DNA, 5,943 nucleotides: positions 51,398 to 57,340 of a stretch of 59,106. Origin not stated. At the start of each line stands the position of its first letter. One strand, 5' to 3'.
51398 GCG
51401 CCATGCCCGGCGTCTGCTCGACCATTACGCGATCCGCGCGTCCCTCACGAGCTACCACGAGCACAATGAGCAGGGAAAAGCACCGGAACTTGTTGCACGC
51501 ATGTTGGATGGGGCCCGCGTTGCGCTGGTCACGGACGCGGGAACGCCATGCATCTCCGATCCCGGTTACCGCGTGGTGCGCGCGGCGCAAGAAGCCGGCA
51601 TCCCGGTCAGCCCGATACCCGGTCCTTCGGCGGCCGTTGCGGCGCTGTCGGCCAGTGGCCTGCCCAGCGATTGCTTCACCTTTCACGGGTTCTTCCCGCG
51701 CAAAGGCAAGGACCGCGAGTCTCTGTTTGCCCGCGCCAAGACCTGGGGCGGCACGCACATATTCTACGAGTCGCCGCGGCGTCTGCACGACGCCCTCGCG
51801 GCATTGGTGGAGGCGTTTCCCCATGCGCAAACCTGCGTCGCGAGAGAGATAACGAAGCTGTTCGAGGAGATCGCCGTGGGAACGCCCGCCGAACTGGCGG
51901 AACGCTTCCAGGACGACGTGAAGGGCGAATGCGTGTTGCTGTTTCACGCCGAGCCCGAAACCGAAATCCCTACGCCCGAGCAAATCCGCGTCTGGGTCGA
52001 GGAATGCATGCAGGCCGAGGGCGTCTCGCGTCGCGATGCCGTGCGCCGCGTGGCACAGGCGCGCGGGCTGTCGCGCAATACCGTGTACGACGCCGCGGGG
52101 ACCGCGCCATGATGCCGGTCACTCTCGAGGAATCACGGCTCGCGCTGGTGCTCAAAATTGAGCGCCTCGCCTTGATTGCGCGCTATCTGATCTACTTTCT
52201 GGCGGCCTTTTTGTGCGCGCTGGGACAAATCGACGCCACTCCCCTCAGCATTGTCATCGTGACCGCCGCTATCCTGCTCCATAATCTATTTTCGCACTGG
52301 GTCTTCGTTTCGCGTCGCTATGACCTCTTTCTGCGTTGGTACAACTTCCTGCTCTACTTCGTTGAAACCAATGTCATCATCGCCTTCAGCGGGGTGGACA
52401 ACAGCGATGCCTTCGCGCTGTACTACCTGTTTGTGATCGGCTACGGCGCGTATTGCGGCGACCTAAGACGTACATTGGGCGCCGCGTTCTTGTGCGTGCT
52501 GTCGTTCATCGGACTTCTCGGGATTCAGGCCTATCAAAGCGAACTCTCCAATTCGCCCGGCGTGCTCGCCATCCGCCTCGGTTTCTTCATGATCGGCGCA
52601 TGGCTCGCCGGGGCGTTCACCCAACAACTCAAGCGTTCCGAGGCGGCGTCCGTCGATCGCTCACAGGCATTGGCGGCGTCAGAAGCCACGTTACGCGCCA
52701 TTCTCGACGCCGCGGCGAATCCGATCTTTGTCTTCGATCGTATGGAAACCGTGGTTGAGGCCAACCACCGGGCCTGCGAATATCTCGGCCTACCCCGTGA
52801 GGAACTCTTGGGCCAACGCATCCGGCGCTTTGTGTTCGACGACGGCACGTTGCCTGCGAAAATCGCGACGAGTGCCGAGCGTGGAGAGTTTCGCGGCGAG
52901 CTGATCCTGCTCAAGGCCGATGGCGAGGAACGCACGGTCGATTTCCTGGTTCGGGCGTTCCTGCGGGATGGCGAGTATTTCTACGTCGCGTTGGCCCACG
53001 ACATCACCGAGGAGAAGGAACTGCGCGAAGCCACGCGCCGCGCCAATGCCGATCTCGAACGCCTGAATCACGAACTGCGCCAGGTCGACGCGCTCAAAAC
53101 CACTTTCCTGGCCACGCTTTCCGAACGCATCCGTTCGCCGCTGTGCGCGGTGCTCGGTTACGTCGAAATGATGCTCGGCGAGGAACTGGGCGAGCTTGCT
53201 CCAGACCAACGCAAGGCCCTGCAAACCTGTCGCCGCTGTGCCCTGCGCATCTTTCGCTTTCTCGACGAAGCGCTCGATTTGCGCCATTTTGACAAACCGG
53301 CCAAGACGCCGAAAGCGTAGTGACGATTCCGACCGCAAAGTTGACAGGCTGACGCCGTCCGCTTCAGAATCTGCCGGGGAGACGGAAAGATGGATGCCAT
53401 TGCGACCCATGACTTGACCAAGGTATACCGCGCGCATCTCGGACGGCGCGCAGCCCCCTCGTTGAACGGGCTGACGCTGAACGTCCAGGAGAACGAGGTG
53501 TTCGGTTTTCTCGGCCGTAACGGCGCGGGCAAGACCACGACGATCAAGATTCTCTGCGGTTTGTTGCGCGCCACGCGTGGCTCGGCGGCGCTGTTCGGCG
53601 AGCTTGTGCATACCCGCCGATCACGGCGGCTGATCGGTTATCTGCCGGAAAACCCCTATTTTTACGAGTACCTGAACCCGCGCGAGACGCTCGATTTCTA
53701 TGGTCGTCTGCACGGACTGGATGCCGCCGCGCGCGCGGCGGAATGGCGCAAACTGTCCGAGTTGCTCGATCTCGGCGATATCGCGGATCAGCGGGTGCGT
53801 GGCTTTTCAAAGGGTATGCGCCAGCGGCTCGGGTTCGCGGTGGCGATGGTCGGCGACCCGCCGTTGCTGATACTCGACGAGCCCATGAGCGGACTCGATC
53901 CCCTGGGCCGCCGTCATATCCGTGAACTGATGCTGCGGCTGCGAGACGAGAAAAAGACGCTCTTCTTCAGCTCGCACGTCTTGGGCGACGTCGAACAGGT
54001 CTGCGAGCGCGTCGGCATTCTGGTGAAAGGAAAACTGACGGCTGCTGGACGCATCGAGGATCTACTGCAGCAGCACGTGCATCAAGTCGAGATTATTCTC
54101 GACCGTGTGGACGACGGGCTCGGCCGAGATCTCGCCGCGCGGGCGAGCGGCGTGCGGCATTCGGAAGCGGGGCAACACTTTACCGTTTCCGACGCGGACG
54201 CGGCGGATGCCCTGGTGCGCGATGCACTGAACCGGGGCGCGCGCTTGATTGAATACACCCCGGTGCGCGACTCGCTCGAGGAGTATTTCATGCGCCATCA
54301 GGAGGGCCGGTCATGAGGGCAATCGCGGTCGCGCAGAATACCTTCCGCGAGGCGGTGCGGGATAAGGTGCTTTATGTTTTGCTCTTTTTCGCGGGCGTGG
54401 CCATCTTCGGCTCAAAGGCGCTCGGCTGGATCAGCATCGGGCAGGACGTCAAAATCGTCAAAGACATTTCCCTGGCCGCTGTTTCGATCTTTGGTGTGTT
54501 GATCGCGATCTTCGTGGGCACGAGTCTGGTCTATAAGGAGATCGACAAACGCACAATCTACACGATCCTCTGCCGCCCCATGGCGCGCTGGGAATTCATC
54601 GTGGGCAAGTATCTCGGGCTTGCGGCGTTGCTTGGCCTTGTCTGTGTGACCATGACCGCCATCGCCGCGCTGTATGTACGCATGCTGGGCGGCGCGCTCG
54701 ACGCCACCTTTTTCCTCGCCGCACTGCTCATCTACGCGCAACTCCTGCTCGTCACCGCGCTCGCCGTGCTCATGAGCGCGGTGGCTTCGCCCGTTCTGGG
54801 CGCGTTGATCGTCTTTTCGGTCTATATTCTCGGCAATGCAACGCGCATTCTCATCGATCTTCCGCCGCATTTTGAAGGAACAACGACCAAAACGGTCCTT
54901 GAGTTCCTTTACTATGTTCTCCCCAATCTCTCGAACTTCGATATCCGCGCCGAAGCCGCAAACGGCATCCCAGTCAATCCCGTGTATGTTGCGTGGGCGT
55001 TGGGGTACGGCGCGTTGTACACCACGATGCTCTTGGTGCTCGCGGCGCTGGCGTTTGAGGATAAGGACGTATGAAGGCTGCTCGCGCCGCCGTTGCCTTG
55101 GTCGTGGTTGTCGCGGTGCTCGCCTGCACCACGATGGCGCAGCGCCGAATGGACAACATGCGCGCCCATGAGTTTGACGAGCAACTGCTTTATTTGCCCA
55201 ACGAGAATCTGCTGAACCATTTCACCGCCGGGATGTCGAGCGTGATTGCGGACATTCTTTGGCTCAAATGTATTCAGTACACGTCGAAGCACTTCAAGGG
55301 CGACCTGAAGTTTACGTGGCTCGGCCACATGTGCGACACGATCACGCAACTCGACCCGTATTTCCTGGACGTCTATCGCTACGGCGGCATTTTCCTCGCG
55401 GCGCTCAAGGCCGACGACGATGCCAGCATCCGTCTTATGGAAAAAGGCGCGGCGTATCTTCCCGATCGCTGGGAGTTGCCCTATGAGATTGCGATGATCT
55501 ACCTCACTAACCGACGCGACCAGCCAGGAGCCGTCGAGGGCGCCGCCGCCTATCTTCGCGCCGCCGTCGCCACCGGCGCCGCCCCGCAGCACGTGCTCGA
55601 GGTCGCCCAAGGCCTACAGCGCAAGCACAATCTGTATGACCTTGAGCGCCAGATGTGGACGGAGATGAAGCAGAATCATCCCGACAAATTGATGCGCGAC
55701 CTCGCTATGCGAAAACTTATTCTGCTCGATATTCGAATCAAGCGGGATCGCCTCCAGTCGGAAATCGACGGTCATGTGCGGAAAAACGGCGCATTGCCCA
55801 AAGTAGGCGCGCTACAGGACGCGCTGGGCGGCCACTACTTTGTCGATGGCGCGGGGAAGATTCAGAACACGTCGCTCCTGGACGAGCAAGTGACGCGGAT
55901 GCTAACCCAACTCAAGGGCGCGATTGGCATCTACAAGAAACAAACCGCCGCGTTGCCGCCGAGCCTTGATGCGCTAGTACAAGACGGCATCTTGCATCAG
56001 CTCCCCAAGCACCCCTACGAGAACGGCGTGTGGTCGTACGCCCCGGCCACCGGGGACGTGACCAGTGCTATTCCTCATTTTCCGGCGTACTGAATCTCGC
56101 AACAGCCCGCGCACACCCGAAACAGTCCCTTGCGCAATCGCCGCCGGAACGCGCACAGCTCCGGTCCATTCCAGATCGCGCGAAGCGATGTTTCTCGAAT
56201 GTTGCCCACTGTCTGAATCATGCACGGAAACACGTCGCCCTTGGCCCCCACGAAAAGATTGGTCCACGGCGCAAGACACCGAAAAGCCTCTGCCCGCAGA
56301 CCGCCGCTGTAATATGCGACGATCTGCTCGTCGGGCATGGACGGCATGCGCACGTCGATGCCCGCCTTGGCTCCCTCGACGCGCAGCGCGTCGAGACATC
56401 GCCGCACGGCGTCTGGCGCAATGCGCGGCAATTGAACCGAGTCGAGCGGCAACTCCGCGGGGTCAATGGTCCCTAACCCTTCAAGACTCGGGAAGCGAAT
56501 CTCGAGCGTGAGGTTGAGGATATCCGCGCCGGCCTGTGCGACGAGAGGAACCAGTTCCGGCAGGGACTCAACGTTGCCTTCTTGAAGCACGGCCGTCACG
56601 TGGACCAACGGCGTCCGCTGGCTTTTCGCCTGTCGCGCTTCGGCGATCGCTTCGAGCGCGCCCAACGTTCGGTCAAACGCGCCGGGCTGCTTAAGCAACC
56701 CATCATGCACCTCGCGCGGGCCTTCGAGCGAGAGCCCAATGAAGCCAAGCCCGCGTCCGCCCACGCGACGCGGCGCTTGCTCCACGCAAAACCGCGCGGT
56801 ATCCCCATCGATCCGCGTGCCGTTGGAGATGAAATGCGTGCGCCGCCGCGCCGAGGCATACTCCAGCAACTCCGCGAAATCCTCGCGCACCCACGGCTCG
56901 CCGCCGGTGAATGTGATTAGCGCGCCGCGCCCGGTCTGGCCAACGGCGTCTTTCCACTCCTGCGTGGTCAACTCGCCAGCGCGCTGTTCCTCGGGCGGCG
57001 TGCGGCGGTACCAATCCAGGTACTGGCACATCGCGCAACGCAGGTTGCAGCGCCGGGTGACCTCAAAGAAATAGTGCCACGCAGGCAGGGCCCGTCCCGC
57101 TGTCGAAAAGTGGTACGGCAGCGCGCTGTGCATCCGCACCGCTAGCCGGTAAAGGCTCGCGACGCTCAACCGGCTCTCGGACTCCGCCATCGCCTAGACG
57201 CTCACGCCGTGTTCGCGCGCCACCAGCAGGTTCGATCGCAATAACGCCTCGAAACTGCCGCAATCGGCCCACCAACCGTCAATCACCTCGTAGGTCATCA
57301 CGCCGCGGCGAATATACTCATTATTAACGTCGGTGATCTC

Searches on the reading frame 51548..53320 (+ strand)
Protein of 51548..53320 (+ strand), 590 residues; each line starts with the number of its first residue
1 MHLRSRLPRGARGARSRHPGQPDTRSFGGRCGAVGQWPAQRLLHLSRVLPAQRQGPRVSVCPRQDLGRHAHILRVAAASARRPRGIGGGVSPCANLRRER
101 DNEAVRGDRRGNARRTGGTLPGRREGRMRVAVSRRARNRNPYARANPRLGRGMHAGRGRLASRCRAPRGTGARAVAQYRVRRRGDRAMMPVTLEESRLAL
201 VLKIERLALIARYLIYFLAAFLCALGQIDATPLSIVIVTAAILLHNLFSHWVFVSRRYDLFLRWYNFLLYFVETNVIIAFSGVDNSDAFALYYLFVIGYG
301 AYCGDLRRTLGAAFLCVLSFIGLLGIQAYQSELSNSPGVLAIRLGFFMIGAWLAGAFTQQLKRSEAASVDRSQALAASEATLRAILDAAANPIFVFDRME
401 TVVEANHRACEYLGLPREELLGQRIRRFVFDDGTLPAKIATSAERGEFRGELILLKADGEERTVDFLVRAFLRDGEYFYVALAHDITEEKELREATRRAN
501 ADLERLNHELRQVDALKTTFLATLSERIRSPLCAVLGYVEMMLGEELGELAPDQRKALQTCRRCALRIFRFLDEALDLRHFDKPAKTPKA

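Call 46: search_protein_families(library=ncbifam, proteins=[window:51548-53320:+], max_evalue=1e-10)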
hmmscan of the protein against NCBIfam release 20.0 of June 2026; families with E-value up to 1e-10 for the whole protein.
window:51548-53320:+ (590 aa): 3 families
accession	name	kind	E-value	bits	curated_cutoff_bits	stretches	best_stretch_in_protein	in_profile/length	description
TIGR00229.1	sensory_box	domain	1.3e-15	57.7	22.9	1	377-495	2-125/126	PAS domain S-box protein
NF047874.1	MASE3_PAS_HK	subfamily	2.7e-13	49.6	560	1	359-583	244-468/655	MASE3 domain-containing sensor histidine kinase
TIGR02966.1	phoR_proteo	equivalog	1e-12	47.7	334.2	0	509-585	106-181/333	phosphate regulon sensor histidine kinase PhoR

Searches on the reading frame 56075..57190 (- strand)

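Call 46: search_protein_families(library=ncbifam, proteins=[window:56075-57190:-], max_evalue=1e-10)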
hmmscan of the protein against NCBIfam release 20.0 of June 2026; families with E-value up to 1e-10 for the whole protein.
window:56075-57190:- (371 aa): 17 families
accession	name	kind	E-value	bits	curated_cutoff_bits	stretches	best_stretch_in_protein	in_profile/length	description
TIGR04545.1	rSAM_ahbD_hemeb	equivalog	8.9e-21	74.7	500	1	42-364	4-308/339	heme b synthase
TIGR04317.1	W_rSAM_matur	equivalog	2.3e-19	69.7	380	1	41-224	7-178/349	tungsten cofactor oxidoreductase radical SAM maturase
TIGR04250.1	SCM_rSAM_ScmE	equivalog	4e-19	68.8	400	1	43-213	8-161/358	SynChlorMet cassette radical SAM/SPASM protein ScmE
TIGR04053.2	TIGR04053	equivalog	5.4e-19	68.7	395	1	41-227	11-183/366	TIGR04053 family radical SAM/SPASM domain-containing protein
TIGR04347.1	pseudo_SAM_Halo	equivalog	1.3e-18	67.5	525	1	42-224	42-206/390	TIGR04347 family pseudo-SAM/SPASM protein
TIGR04051.1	rSAM_NirJ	equivalog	1.8e-18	66.7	515.45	1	42-224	6-170/354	heme d1 biosynthesis radical SAM protein NirJ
TIGR04054.1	rSAM_NirJ1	equivalog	3.2e-18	65.5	650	1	42-188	40-175/387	putative heme d1 biosynthesis radical SAM protein NirJ1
TIGR04546.1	rSAM_ahbC_deAc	equivalog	6.6e-18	64.7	650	1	41-185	42-175/390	12,18-didecarboxysiroheme deacetylase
TIGR04311.1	rSAM_Geo_metal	subfamily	9.4e-18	64.4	400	1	40-225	5-182/423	radical SAM/SPASM family putative metalloenzyme maturase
TIGR04055.1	rSAM_NirJ2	equivalog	1.7e-16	60.7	500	1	43-186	5-137/326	putative heme d1 biosynthesis radical SAM protein NirJ2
NF033640.1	N_Twi_rSAM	subfamily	3.6e-15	56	170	0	304-366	4-72/398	twitch domain-containing radical SAM protein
TIGR03962.1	mycofact_rSAM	equivalog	6.4e-15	55.2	265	1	42-224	16-180/339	mycofactocin radical SAM maturase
TIGR02109.1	PQQ_syn_pqqE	equivalog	1.9e-14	53.4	381.35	1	40-344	9-284/358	pyrroloquinoline quinone biosynthesis protein PqqE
TIGR03913.1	rad_SAM_trio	equivalog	1.5e-13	50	591.75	1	38-363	19-325/477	GDL motif peptide-associated radical SAM/SPASM maturase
NF045574.1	sacti_mat_StsB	exception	3.3e-13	49.3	625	0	40-186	98-232/466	StsB family radical SAM/SPASM domain sactipeptide maturase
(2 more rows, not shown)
